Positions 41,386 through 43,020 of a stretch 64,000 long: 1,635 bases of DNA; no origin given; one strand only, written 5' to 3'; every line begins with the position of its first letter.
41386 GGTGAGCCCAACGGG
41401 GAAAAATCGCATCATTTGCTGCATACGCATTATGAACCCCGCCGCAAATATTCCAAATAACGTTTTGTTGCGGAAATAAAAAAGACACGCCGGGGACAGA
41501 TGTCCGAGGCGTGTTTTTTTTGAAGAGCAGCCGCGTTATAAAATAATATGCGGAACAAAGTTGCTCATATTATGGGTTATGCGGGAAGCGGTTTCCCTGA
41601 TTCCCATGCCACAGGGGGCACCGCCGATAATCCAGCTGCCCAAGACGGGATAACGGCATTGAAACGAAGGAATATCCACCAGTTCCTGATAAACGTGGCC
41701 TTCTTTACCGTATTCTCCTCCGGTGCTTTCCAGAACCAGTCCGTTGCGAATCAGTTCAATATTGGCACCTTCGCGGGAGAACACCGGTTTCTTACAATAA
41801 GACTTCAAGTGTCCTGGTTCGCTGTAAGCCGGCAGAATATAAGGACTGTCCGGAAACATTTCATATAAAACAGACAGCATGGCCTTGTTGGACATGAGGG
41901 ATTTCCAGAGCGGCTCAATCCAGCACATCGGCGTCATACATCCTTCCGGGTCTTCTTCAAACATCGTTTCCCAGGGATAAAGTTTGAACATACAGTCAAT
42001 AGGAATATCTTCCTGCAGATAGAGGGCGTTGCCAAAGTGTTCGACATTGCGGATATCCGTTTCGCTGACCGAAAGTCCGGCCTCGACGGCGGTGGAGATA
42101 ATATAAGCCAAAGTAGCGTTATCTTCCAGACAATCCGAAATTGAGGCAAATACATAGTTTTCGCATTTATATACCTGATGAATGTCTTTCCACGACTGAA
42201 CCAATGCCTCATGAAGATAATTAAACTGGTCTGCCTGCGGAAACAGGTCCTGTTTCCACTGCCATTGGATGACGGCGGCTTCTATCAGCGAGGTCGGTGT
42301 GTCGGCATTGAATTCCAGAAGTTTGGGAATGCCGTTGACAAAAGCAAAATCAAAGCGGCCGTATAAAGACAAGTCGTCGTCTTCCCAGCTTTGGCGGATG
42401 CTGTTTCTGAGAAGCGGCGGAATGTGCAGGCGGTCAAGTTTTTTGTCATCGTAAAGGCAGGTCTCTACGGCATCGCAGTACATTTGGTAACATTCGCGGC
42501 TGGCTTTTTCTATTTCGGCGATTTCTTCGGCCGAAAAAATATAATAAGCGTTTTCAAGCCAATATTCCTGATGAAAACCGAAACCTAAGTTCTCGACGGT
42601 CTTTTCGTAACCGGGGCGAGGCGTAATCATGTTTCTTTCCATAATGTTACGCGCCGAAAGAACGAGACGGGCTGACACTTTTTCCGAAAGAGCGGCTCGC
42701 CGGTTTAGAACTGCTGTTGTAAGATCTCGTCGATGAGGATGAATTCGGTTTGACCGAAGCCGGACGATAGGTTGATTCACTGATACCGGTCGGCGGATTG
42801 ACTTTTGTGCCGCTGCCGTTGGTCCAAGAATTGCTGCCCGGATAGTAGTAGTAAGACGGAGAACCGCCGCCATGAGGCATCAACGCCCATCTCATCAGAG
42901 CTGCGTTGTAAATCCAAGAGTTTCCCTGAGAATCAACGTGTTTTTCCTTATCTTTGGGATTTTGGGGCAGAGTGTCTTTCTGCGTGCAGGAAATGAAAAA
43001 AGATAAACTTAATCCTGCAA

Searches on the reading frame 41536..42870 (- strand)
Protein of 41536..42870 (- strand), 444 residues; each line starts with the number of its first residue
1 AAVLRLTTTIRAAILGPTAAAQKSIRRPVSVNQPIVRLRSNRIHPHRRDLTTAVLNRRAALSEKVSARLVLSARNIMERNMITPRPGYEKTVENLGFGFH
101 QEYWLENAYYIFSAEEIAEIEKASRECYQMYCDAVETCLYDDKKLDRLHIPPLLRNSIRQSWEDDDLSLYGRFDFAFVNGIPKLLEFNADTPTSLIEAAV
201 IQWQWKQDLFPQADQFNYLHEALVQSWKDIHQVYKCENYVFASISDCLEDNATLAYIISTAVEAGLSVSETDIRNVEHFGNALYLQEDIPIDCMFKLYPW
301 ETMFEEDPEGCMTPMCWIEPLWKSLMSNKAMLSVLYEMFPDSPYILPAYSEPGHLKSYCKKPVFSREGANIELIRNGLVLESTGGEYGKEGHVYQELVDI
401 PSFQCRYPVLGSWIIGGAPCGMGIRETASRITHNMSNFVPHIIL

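Call 22: search_protein_families(library=pfam, proteins=[window:41536-42870:-], max_evalue=0.00001)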
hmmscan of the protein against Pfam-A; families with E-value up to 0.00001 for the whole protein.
window:41536-42870:- (444 aa): 1 family
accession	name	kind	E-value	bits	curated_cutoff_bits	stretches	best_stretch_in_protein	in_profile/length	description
PF03738.19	GSP_synth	-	1.3e-125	419.9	29.3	1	89-443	2-371/371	Glutathionylspermidine synthase preATP-grasp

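Call 63: search_protein_families(library=ncbifam, proteins=[window:41536-42870:-], max_evalue=0.00001)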
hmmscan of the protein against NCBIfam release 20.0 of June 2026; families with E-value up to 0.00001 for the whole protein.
window:41536-42870:- (444 aa): 1 family
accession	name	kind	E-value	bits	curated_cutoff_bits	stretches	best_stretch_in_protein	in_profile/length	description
NF007801.0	PRK10507.1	equivalog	3.8e-40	137.7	882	2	107-308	250-452/619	bifunctional glutathionylspermidine amidase/synthase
